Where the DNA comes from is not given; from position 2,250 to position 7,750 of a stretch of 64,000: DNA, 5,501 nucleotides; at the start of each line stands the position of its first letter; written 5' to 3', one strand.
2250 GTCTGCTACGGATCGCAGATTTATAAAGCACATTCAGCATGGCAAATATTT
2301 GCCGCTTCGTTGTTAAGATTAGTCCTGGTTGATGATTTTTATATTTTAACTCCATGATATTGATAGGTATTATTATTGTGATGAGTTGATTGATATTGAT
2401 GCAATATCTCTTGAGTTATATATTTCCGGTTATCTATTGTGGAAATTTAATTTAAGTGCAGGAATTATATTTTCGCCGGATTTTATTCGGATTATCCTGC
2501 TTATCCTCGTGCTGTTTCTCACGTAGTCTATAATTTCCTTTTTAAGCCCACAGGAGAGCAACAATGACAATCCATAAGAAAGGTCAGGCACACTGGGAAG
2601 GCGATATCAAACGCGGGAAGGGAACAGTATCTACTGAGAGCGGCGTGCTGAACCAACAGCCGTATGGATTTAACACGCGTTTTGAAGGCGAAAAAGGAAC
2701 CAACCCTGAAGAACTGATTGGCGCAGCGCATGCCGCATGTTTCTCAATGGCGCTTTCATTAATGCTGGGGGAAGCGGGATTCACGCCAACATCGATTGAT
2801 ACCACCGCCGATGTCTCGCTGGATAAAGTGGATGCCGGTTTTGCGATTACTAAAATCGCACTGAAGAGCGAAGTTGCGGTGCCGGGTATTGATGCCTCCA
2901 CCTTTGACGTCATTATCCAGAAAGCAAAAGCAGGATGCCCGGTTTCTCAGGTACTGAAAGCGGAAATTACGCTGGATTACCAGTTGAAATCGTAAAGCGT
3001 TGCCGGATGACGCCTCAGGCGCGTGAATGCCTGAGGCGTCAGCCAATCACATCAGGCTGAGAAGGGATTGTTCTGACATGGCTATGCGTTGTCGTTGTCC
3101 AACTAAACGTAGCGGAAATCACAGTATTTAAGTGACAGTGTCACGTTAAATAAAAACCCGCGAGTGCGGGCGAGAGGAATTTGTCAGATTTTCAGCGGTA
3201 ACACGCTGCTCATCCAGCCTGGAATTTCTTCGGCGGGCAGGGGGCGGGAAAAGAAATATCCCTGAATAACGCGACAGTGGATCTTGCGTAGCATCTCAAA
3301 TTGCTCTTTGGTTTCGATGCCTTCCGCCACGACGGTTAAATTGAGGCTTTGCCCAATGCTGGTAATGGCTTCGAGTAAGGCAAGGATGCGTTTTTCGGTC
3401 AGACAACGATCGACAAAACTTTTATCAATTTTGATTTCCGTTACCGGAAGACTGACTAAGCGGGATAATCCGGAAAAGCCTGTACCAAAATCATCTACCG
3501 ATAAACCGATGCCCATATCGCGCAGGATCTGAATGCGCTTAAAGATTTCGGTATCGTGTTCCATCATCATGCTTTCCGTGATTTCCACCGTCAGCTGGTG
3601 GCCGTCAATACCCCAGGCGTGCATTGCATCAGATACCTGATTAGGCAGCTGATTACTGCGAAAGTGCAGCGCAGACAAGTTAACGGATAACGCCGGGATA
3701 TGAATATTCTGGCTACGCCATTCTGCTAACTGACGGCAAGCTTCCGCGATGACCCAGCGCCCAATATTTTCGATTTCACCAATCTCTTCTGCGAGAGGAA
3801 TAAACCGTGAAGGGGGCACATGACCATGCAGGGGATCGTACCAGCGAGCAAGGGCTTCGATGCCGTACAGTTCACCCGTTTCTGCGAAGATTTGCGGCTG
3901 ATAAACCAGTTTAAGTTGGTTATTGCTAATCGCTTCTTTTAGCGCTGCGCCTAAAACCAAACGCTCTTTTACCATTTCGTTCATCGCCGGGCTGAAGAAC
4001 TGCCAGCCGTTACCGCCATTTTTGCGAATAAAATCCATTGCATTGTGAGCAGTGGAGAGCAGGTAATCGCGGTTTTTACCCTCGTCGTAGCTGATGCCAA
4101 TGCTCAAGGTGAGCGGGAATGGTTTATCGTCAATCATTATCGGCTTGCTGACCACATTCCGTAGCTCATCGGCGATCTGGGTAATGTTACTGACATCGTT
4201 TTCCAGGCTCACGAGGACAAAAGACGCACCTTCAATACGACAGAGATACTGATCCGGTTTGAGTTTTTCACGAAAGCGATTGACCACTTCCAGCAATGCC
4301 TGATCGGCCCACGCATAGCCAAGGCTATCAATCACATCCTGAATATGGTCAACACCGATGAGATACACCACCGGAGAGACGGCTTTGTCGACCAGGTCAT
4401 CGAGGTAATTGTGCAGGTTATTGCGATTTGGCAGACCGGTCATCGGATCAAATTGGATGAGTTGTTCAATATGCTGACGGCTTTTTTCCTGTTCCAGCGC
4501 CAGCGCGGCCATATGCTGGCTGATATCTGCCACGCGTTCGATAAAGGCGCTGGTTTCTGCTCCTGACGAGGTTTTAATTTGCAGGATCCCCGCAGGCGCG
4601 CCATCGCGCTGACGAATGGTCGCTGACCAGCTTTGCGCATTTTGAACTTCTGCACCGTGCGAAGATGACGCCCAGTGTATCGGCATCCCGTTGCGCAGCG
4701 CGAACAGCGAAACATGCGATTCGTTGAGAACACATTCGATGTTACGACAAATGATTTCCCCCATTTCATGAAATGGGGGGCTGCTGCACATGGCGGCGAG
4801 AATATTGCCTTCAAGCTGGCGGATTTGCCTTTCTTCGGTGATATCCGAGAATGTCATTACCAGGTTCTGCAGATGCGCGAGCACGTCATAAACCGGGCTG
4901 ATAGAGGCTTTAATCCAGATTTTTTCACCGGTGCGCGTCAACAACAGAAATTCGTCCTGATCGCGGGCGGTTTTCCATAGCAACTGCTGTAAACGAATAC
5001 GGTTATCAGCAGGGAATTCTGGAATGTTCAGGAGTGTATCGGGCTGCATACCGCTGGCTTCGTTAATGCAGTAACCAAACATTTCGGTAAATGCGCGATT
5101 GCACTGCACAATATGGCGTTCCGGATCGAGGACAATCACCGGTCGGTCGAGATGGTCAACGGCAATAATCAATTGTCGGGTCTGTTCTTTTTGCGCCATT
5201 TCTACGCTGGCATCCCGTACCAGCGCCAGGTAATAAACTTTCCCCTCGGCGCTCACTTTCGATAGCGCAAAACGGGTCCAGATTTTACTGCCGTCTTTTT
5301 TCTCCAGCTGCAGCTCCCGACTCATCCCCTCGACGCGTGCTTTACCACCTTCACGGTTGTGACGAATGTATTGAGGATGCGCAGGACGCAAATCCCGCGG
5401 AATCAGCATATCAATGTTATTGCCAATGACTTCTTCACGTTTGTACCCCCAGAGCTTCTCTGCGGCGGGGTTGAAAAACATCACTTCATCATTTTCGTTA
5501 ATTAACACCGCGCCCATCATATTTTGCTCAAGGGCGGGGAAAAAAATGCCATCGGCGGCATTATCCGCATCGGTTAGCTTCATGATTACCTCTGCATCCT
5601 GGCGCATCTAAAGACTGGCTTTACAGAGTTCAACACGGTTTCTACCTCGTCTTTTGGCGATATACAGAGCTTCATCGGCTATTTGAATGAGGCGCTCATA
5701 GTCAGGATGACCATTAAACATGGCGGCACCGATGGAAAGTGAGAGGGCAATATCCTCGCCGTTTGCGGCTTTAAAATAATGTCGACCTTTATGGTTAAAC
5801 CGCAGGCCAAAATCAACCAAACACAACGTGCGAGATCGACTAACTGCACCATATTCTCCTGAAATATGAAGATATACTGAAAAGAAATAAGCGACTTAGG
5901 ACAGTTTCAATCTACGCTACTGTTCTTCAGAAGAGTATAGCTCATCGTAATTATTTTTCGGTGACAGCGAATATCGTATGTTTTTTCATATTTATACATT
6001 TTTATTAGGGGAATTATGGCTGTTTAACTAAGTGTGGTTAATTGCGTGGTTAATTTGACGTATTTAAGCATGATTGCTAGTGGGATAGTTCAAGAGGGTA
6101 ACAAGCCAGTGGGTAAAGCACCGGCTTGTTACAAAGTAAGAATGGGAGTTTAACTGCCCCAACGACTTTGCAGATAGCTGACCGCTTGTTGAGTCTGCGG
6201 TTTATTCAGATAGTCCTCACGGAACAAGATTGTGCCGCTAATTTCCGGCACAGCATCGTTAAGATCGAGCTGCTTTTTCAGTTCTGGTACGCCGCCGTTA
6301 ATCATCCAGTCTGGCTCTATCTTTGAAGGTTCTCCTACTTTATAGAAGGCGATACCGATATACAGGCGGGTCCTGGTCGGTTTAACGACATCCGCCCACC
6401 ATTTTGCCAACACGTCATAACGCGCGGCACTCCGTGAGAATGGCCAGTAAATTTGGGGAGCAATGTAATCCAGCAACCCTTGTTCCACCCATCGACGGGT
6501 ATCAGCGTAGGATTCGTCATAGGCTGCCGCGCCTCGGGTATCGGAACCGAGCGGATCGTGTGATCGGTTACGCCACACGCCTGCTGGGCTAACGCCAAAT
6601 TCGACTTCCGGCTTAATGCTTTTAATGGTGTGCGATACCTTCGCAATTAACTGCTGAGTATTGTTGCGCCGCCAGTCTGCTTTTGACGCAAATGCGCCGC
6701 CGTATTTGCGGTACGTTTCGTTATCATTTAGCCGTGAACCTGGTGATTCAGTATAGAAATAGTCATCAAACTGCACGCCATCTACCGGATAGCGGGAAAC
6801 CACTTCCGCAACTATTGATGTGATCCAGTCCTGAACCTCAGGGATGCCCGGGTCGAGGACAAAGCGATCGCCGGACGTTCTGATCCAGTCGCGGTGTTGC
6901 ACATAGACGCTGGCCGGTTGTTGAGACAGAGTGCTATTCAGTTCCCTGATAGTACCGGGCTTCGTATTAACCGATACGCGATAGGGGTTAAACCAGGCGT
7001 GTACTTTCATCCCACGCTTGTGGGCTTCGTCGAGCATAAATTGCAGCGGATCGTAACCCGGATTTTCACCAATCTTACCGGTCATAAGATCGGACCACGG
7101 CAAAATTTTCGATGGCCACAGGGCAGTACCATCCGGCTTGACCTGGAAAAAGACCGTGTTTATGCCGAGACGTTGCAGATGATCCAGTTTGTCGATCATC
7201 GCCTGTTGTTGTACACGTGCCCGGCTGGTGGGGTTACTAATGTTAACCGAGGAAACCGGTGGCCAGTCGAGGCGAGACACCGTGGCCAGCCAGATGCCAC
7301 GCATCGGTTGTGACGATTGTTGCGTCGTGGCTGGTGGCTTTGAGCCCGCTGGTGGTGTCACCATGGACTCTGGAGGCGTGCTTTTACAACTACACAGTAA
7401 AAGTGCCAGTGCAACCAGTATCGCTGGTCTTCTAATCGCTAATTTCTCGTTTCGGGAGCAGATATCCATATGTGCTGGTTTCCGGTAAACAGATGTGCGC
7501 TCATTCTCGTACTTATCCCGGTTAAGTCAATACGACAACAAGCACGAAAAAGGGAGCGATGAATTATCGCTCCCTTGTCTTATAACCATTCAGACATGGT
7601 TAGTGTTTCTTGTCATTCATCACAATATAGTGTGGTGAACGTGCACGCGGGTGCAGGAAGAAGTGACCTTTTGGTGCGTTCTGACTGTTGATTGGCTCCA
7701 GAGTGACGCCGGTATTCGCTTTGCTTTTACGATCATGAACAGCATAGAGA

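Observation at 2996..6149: dosP left without its partner: dosC reduced to a ~72-codon 3' stub and the ddp operon absent on the other side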

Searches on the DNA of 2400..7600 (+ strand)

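Call 4: search_dna_similar(query=window:2400-7600:+, collection=ecoli_genomes, mode=near, max_rows=30)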
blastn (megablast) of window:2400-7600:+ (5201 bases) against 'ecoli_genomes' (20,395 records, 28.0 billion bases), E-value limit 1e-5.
Records with a match: 5415; places in all: 9712; records where one place covers at least 80% of the query: 5287.
Genomes with a match: 5414 of 5426; with a place that covers at least 80% of the query: 5286. Places per genome that has any: lowest 1, median 2, highest 4. On chromosomes: 9704 places; on plasmids: 8.
Best place of each record, by identity: >=99% 1040; 95-99% 4375.
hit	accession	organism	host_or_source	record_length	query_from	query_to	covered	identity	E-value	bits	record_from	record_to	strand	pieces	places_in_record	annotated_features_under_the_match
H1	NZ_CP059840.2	Escherichia coli strain E2348/69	Homo sapiens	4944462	1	5201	100%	100.0%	0e+0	9605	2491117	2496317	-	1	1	dosP: oxygen-sensing cyclic-di-GMP phosphodiesterase DosP | digH: family 10 glycosylhydrolase | osmC: peroxiredoxin OsmC | diguanylate cyclase domain-containing protein | gadC: acid resistance gamma-aminobutyrate antiporter GadC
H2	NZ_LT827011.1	Escherichia coli O127:H6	Homo sapiens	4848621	1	5201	100%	100.0%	0e+0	9605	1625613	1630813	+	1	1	dosP: oxygen-sensing cyclic-di-GMP phosphodiesterase DosP | digH: family 10 glycosylhydrolase | osmC: peroxiredoxin OsmC | diguanylate cyclase domain-containing protein | gadC: acid resistance gamma-aminobutyrate antiporter GadC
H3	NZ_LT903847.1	Escherichia coli O127:H6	Homo sapiens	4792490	1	5201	100%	100.0%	0e+0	9605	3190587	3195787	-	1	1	dosP: oxygen-sensing cyclic-di-GMP phosphodiesterase DosP | digH: family 10 glycosylhydrolase | osmC: peroxiredoxin OsmC | diguanylate cyclase domain-containing protein | gadC: acid resistance gamma-aminobutyrate antiporter GadC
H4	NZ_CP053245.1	Escherichia coli strain SCU-485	Homo sapiens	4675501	1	5201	100%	99.7%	0e+0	9505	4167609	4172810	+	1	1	dosP: oxygen-sensing cyclic-di-GMP phosphodiesterase DosP | digH: family 10 glycosylhydrolase | osmC: peroxiredoxin OsmC | diguanylate cyclase domain-containing protein | gadC: acid resistance gamma-aminobutyrate antiporter GadC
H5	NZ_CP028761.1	Escherichia coli strain A13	Sheep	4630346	1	5201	100%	99.7%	0e+0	9505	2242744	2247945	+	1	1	dosP: oxygen-sensing cyclic-di-GMP phosphodiesterase DosP | digH: family 10 glycosylhydrolase | osmC: peroxiredoxin OsmC | diguanylate cyclase domain-containing protein | gadC: acid resistance gamma-aminobutyrate antiporter GadC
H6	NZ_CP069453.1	Escherichia coli strain FDAARGOS_1254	Homo sapiens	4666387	1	5201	100%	99.7%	0e+0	9505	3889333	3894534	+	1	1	dosP: oxygen-sensing cyclic-di-GMP phosphodiesterase DosP | digH: family 10 glycosylhydrolase | osmC: peroxiredoxin OsmC | diguanylate cyclase domain-containing protein | gadC: acid resistance gamma-aminobutyrate antiporter GadC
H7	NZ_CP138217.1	Escherichia coli strain 20Y000092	Homo sapiens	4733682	1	5201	100%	99.7%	0e+0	9505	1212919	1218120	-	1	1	dosP: oxygen-sensing cyclic-di-GMP phosphodiesterase DosP | digH: family 10 glycosylhydrolase | osmC: peroxiredoxin OsmC | diguanylate cyclase | gadC: acid resistance gamma-aminobutyrate antiporter GadC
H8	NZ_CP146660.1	Escherichia coli strain MS 57-2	Homo sapiens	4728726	1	5201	100%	99.7%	0e+0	9505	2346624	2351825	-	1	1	dosP: oxygen-sensing cyclic-di-GMP phosphodiesterase DosP | digH: family 10 glycosylhydrolase | osmC: peroxiredoxin OsmC | diguanylate cyclase domain-containing protein | gadC: acid resistance gamma-aminobutyrate antiporter GadC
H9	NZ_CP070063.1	Escherichia coli strain FDAARGOS_1372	Homo sapiens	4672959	1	5201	100%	99.6%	0e+0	9500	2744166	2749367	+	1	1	dosP: oxygen-sensing cyclic-di-GMP phosphodiesterase DosP | digH: family 10 glycosylhydrolase | osmC: peroxiredoxin OsmC | diguanylate cyclase domain-containing protein | gadC: acid resistance gamma-aminobutyrate antiporter GadC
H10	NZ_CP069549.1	Escherichia coli strain FDAARGOS_1253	Homo sapiens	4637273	1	5201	100%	99.6%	0e+0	9494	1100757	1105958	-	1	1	dosP: oxygen-sensing cyclic-di-GMP phosphodiesterase DosP | digH: family 10 glycosylhydrolase | osmC: peroxiredoxin OsmC | diguanylate cyclase domain-containing protein | gadC: acid resistance gamma-aminobutyrate antiporter GadC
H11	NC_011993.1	Escherichia coli LF82 strain LF82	-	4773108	1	5201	100%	99.6%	0e+0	9483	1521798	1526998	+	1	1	dosP: oxygen-sensing cyclic-di-GMP phosphodiesterase DosP | digH: family 10 glycosylhydrolase | osmC: peroxiredoxin OsmC | diguanylate cyclase domain-containing protein | gadC: acid resistance gamma-aminobutyrate antiporter GadC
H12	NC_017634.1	Escherichia coli O83:H1 str. NRG 857C strain NRG 857C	-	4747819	1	5201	100%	99.6%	0e+0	9483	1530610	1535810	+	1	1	dosP: oxygen-sensing cyclic-di-GMP phosphodiesterase DosP | digH: family 10 glycosylhydrolase | osmC: peroxiredoxin OsmC | diguanylate cyclase domain-containing protein | gadC: acid resistance gamma-aminobutyrate antiporter GadC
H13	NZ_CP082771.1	Escherichia coli LF82 strain LF82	Homo sapiens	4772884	1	5201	100%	99.6%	0e+0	9483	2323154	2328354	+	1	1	dosP: oxygen-sensing cyclic-di-GMP phosphodiesterase DosP | digH: family 10 glycosylhydrolase | osmC: peroxiredoxin OsmC | diguanylate cyclase domain-containing protein | gadC: acid resistance gamma-aminobutyrate antiporter GadC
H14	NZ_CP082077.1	Escherichia coli strain MS20657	Homo sapiens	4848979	1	5201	100%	99.6%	0e+0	9483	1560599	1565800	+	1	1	dosP: oxygen-sensing cyclic-di-GMP phosphodiesterase DosP | digH: family 10 glycosylhydrolase | osmC: peroxiredoxin OsmC | diguanylate cyclase domain-containing protein | glutamate:gamma-aminobutyrate antiporter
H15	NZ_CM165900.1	Escherichia coli strain N17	Homo sapiens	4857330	1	5201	100%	99.6%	0e+0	9483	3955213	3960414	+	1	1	dosP: oxygen-sensing cyclic-di-GMP phosphodiesterase DosP | digH: family 10 glycosylhydrolase | osmC: peroxiredoxin OsmC | diguanylate cyclase domain-containing protein | gadC: acid resistance gamma-aminobutyrate antiporter GadC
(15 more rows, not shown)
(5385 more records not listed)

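Call 5: get_annotated_region(hit=H1, flank=3000)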
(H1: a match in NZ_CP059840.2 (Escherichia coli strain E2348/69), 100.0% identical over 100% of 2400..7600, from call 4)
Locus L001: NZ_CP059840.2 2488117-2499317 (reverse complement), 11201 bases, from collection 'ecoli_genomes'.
description: Escherichia coli strain E2348/69 chromosome, complete genome
organism: Escherichia coli strain E2348/69 (NCBI taxid 562)
replicon: chromosome; assembly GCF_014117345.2
host: Homo sapiens; source: stool; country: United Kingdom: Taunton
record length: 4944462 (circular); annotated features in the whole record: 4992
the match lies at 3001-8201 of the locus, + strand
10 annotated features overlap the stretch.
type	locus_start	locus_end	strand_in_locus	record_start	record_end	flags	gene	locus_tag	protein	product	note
CDS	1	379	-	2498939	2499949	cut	adhP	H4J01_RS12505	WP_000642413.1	alcohol dehydrogenase AdhP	-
CDS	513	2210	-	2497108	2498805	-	maeA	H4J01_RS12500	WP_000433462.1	malate dehydrogenase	-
CDS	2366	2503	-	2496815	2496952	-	sra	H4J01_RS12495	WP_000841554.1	stationary-phase-induced ribosome-associated protein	-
CDS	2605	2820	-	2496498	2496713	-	bdm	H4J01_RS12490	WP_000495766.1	biofilm-dependent modulation protein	-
CDS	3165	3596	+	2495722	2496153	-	osmC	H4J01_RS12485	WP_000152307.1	peroxiredoxin OsmC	-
CDS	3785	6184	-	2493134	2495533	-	dosP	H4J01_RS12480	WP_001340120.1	oxygen-sensing cyclic-di-GMP phosphodiesterase DosP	-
CDS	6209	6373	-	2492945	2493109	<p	-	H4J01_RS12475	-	diguanylate cyclase domain-containing protein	incomplete; partial in the middle of a contig; missing N-terminus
CDS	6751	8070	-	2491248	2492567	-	digH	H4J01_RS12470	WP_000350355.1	family 10 glycosylhydrolase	-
CDS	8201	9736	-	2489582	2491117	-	gadC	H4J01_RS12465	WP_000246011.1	acid resistance gamma-aminobutyrate antiporter GadC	-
CDS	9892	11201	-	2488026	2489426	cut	gad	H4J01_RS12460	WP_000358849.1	glutamate decarboxylase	-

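Call 25: search_dna_similar(query=window:2980-3200:+, collection=ecoli_genomes, mode=near, max_rows=40, rows=spread)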
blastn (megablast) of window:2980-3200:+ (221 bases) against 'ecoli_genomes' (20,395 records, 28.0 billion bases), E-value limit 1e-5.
Records with a match: 5343; places in all: 5835; records where one place covers at least 80% of the query: 1116.
Genomes with a match: 5342 of 5426; with a place that covers at least 80% of the query: 1116. Places per genome that has any: lowest 1, median 1, highest 2. On chromosomes: 5829 places; on plasmids: 6.
Best place of each record, by identity: >=99% 90; 95-99% 4807; 90-95% 446.
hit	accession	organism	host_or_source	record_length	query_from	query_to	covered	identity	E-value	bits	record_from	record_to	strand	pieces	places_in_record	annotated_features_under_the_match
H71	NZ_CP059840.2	Escherichia coli strain E2348/69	Homo sapiens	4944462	1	221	100%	100.0%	3e-111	409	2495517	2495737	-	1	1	dosP: oxygen-sensing cyclic-di-GMP phosphodiesterase DosP | osmC: peroxiredoxin OsmC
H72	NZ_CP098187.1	Escherichia coli strain Z0117EC0117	Canis lupus familiaris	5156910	1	221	100%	98.2%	2e-104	387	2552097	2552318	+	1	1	dosP: oxygen-sensing cyclic-di-GMP phosphodiesterase DosP | osmC: peroxiredoxin OsmC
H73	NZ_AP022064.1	Escherichia coli strain WP4-W18-ESBL-08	-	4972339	1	221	100%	97.7%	7e-103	381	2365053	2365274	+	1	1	dosP: oxygen-sensing cyclic-di-GMP phosphodiesterase DosP | osmC: peroxiredoxin OsmC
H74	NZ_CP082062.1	Escherichia coli strain MS20674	Homo sapiens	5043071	1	221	100%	97.7%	7e-103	381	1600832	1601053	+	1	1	dosP: oxygen-sensing cyclic-di-GMP phosphodiesterase DosP | osmC: peroxiredoxin OsmC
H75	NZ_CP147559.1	Escherichia coli strain GN04096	Homo sapiens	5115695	1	221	100%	97.7%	7e-103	381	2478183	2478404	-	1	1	dosP: oxygen-sensing cyclic-di-GMP phosphodiesterase DosP | osmC: peroxiredoxin OsmC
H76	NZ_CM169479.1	Escherichia coli strain EC22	Homo sapiens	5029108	1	221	100%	97.7%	7e-103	381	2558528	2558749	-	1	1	dosP: oxygen-sensing cyclic-di-GMP phosphodiesterase DosP | osmC: peroxiredoxin OsmC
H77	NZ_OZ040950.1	Escherichia coli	-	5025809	1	221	100%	97.7%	7e-103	381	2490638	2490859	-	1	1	dosP: oxygen-sensing cyclic-di-GMP phosphodiesterase DosP | osmC: peroxiredoxin OsmC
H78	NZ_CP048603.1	Escherichia coli strain ChlosBP-23-1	Chlorocebus sabaeus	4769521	1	221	100%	97.3%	3e-101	375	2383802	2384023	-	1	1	dosP: oxygen-sensing cyclic-di-GMP phosphodiesterase DosP | osmC: peroxiredoxin OsmC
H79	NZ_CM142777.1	Escherichia coli strain GPEC1356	chicken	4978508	1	221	100%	96.8%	2e-99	370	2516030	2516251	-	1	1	dosP: oxygen-sensing cyclic-di-GMP phosphodiesterase DosP | osmC: peroxiredoxin OsmC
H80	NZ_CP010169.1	Escherichia coli strain H5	not applicable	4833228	126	221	43%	96.9%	1e-36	161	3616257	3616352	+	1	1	dosP: oxygen-sensing cyclic-di-GMP phosphodiesterase DosP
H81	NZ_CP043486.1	Escherichia coli strain SL112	missing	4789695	126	221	43%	96.9%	1e-36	161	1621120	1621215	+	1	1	dosP: oxygen-sensing cyclic-di-GMP phosphodiesterase DosP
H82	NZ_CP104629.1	Escherichia coli strain AHM21C2872I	In-house environment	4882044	126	221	43%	96.9%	1e-36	161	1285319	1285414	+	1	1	dosP: oxygen-sensing cyclic-di-GMP phosphodiesterase DosP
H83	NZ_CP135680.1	Escherichia coli strain TUM3755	missing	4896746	126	221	43%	96.9%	1e-36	161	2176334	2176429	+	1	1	dosP: oxygen-sensing cyclic-di-GMP phosphodiesterase DosP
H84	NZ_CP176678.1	Escherichia coli O121 strain GTVSS-020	all-purpose wheat flour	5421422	126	221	43%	96.9%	1e-36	161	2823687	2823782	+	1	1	dosP: oxygen-sensing cyclic-di-GMP phosphodiesterase DosP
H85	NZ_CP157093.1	Escherichia coli strain UTME-13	Sus scrofa domesticus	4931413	129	221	42%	98.9%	2e-38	167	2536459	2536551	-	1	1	dosP: oxygen-sensing cyclic-di-GMP phosphodiesterase DosP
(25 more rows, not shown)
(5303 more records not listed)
